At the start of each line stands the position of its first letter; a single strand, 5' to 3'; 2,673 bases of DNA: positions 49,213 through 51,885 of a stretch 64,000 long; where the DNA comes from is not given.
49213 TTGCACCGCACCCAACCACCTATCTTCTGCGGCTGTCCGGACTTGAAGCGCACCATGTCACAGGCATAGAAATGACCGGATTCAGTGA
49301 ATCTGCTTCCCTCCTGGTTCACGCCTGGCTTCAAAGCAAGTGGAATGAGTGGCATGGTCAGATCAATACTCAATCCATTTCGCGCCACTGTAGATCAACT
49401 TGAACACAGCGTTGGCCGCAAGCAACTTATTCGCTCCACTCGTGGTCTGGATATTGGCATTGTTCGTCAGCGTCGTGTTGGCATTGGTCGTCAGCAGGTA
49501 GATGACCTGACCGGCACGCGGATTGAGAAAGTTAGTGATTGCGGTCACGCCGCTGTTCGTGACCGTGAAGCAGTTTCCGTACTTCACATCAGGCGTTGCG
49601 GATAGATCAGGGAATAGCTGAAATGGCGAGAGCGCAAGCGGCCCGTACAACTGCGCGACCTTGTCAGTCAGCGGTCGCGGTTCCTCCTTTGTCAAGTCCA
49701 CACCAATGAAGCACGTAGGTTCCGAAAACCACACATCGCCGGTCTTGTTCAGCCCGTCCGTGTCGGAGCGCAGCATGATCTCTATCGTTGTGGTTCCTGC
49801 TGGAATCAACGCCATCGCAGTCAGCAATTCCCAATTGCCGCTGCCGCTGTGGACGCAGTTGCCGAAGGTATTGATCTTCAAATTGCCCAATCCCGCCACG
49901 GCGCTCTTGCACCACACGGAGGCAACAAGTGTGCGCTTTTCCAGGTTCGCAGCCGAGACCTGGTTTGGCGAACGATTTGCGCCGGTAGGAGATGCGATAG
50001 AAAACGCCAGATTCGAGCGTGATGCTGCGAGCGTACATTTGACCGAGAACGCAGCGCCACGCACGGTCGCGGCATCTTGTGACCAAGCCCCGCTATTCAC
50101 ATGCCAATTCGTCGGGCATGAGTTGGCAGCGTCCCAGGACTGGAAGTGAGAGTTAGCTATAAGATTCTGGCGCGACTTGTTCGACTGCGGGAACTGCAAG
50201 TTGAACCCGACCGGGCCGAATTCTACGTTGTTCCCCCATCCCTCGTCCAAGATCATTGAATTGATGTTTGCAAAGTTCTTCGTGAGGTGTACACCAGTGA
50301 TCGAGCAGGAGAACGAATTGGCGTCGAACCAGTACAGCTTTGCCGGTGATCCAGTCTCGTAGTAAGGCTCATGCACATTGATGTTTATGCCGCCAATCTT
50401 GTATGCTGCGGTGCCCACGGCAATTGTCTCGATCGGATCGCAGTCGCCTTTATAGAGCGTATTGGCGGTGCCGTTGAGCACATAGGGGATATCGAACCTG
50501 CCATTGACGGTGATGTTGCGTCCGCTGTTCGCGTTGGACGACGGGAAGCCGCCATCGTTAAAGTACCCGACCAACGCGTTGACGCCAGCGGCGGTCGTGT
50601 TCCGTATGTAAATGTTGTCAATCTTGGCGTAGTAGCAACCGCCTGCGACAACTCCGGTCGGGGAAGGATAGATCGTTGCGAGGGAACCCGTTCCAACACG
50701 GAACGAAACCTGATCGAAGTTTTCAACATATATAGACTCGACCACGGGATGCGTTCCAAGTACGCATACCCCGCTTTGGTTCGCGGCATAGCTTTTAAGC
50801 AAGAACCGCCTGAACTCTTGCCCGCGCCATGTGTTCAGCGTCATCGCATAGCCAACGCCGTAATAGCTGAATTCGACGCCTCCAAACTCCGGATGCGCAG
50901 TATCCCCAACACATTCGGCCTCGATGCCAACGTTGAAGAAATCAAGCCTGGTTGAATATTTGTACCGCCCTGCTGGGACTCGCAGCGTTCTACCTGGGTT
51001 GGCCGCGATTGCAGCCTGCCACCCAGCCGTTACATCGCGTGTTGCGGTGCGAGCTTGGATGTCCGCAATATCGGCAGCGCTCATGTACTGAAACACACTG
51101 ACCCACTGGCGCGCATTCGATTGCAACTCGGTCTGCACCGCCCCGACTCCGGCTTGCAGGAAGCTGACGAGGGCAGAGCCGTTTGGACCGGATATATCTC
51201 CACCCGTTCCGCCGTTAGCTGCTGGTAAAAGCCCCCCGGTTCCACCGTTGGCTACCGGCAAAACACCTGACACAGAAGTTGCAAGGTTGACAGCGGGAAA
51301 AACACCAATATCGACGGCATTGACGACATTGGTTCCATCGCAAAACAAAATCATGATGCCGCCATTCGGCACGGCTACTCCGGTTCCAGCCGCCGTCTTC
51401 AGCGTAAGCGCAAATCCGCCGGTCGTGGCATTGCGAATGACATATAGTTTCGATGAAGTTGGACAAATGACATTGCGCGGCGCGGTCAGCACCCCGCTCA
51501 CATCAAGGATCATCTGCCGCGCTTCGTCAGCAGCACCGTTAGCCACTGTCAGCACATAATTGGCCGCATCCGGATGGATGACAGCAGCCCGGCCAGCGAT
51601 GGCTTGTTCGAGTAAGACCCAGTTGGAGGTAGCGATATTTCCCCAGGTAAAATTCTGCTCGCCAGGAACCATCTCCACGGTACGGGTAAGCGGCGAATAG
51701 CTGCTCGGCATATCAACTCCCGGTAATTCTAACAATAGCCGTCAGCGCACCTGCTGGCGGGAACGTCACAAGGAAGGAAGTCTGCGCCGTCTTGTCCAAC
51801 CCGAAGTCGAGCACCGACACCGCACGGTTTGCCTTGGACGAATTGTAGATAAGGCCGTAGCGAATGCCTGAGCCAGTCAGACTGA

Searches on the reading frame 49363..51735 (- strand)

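Call 41: search_protein_families(library=pfam, proteins=[window:49363-51735:-], max_evalue=0.001)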
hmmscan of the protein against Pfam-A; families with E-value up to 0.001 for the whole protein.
window:49363-51735:- (790 aa): 1 family
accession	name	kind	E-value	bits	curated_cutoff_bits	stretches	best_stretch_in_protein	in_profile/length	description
PF25692.1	Phage_depo_C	-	1.4e-07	32.3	25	1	725-787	23-89/90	Phage depolymerase C-terminal beta sandwich domain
